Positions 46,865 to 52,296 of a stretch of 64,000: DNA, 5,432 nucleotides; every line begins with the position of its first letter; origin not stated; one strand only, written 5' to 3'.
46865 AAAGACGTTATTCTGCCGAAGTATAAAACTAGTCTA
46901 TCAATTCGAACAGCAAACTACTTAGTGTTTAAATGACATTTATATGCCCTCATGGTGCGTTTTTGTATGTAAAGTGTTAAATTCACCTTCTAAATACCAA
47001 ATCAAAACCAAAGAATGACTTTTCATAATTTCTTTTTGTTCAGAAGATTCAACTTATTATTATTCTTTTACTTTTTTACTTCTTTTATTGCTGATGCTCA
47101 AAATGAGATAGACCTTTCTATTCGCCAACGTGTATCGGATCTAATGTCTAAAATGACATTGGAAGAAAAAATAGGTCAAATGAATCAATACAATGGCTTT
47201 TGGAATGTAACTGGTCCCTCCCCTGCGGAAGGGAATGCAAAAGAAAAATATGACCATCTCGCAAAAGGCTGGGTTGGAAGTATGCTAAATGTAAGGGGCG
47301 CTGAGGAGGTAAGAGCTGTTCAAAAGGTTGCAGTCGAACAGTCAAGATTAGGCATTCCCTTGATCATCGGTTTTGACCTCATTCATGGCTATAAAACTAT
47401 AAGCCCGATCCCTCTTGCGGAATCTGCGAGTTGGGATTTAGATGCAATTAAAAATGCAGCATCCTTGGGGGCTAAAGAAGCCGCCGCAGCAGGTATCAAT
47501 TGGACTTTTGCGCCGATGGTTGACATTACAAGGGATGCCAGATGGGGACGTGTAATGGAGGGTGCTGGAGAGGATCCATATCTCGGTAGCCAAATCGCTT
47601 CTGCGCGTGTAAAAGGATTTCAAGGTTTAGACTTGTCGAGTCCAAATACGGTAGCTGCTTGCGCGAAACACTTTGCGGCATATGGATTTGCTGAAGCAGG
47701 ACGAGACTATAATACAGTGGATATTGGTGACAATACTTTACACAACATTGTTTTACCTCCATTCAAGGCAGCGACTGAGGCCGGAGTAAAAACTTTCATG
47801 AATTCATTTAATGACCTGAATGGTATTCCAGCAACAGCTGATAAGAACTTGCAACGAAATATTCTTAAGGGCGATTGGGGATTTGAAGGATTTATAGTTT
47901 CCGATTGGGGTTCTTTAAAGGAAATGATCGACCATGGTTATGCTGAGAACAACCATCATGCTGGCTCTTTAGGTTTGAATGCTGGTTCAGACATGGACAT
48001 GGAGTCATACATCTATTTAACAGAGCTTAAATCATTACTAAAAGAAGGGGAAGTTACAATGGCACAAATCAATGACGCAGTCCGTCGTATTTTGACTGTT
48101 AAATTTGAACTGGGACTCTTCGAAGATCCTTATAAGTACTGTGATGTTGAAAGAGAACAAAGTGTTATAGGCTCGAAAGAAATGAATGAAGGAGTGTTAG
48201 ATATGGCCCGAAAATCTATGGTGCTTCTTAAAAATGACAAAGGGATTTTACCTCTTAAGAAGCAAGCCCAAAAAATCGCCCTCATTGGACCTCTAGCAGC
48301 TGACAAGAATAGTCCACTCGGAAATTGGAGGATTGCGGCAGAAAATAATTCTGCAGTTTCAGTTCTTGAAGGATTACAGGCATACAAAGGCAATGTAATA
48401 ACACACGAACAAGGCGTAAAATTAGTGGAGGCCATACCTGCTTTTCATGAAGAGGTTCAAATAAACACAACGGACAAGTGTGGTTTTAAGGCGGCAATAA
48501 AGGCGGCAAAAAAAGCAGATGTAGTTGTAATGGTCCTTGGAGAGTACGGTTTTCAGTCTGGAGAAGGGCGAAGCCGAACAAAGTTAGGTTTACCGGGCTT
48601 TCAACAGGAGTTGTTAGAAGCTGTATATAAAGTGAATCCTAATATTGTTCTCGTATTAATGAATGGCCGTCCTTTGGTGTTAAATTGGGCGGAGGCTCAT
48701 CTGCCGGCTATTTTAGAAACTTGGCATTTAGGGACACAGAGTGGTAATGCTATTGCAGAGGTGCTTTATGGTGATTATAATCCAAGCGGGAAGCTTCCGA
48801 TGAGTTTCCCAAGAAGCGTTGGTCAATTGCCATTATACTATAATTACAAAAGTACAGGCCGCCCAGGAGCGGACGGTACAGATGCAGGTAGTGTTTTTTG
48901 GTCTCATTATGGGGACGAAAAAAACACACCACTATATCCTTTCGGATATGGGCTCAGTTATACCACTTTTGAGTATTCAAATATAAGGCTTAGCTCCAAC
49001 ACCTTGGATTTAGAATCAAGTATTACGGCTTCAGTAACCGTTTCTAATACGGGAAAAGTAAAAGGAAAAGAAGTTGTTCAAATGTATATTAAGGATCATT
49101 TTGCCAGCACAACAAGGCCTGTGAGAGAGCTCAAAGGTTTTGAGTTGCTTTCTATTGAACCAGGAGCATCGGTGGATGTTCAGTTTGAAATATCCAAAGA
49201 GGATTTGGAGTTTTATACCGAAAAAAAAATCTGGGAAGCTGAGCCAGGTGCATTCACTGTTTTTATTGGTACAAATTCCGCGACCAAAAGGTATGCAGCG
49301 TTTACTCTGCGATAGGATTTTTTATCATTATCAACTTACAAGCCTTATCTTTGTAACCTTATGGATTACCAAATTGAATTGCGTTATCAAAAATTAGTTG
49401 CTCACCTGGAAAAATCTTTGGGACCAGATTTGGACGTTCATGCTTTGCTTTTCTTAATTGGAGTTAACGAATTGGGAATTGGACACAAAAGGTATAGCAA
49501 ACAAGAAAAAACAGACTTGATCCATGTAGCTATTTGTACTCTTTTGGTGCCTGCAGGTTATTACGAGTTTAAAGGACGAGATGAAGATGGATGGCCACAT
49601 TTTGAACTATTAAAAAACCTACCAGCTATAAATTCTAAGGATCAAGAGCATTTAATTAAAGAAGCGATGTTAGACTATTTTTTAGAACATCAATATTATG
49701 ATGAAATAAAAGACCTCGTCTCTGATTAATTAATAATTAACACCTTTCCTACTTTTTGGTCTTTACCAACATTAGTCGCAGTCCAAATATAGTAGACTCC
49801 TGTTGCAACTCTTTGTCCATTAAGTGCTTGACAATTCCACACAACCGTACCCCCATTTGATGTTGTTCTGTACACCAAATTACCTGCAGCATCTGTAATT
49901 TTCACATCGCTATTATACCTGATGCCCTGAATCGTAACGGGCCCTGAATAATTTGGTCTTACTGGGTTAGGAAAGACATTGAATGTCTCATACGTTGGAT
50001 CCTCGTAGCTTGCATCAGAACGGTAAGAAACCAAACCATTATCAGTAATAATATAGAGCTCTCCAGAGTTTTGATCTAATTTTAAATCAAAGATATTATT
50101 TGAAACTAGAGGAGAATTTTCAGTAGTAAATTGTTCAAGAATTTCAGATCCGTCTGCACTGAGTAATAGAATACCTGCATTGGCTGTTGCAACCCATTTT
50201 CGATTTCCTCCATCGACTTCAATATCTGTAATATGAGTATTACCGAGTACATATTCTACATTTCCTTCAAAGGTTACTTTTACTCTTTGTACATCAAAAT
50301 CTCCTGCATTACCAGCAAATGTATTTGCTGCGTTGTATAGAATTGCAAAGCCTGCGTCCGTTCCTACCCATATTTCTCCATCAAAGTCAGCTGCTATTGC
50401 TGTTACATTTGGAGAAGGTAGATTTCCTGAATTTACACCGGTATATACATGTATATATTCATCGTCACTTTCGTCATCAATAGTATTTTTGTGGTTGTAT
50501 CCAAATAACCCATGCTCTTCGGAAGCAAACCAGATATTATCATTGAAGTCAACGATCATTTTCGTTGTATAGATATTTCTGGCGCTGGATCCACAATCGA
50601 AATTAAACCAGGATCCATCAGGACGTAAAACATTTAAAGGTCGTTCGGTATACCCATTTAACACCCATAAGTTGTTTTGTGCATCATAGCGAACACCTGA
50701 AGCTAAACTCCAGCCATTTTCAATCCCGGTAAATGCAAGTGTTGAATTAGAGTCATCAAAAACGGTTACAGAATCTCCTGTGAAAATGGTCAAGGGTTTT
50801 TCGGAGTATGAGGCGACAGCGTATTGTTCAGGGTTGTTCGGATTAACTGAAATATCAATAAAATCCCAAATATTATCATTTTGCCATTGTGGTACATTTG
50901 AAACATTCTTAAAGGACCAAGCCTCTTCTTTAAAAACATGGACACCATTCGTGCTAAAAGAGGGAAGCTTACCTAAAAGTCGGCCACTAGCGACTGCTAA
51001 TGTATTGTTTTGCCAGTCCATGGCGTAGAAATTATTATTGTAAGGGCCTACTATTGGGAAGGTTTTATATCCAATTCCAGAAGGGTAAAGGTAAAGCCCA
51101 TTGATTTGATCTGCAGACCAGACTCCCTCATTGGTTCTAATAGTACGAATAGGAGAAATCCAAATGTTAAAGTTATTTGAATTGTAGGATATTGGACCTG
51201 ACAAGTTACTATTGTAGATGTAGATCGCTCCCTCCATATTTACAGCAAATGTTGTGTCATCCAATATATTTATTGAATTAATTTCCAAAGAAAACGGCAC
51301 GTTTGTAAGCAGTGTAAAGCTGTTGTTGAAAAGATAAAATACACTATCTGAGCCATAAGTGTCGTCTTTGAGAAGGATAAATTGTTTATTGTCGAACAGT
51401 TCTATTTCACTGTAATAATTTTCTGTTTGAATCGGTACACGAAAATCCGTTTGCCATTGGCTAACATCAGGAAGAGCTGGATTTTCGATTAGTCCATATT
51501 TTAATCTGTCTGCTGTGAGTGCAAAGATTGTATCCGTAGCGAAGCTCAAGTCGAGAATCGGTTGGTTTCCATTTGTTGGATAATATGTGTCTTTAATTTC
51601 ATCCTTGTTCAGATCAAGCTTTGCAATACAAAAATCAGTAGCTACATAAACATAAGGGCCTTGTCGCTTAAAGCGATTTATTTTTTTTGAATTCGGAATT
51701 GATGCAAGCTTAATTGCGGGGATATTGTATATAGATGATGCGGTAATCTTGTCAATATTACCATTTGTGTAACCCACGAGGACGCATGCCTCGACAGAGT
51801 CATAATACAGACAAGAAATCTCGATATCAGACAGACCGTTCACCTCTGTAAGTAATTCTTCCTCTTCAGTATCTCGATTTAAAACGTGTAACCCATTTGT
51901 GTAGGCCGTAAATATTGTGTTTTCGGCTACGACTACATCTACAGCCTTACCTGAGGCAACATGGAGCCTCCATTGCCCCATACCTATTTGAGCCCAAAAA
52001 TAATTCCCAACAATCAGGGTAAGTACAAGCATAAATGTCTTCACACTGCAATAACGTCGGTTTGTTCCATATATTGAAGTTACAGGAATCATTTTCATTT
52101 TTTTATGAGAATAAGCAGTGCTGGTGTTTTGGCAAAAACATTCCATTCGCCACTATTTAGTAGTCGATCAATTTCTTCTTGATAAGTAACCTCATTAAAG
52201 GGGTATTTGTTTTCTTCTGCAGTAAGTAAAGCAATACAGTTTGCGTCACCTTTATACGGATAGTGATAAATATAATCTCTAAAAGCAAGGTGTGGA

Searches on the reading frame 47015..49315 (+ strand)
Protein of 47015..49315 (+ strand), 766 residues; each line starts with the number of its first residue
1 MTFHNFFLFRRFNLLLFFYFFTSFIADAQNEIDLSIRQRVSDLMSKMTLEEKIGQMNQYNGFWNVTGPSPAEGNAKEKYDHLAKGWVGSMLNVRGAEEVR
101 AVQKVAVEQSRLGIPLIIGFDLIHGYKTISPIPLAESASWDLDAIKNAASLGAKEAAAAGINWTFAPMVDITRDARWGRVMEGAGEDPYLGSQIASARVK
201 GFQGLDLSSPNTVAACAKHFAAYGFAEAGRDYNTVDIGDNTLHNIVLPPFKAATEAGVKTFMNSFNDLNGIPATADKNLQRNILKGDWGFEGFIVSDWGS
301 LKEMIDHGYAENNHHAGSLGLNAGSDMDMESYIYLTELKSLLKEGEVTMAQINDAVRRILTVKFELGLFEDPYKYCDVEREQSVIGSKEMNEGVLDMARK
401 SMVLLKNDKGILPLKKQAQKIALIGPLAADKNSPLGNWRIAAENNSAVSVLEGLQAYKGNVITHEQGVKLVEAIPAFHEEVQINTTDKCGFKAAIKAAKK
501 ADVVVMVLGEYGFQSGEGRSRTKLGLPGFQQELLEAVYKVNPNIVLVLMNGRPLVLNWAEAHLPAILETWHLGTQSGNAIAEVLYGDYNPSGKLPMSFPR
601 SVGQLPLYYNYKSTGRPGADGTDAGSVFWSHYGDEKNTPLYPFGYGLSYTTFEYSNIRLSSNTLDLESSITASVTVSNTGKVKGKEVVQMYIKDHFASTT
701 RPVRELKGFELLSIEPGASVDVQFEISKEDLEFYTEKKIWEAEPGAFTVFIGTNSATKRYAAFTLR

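Call 92: search_protein_families(library=pfam, proteins=[window:47015-49315:+], max_evalue=0.0001)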
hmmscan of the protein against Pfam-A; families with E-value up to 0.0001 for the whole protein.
window:47015-49315:+ (766 aa): 3 families
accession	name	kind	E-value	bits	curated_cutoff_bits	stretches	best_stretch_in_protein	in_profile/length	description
PF00933.27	Glyco_hydro_3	-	4.9e-69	233.6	27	1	48-362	1-316/316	Glycosyl hydrolase family 3 N terminal domain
PF01915.27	Glyco_hydro_3_C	-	1.1e-60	205.5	31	1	402-649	1-200/200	Glycosyl hydrolase family 3 C-terminal domain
PF14310.12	Fn3-like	-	5e-22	78.3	25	1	686-755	1-71/71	Fibronectin type III-like domain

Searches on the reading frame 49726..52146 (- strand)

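Call 92: search_protein_families(library=pfam, proteins=[window:49726-52146:-], max_evalue=0.0001)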
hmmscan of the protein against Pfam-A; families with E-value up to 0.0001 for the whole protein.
window:49726-52146:- (806 aa): 2 families
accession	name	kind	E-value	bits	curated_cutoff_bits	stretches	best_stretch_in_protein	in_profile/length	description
PF21544.3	PorZ_N_b_propeller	-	1.5e-26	94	27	1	78-232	1-154/154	TSS9, PorZ, N-terminal beta-propeller domain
PF07494.17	Reg_prop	-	7.9e-08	32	20.4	0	575-597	1-23/24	Two component regulator propeller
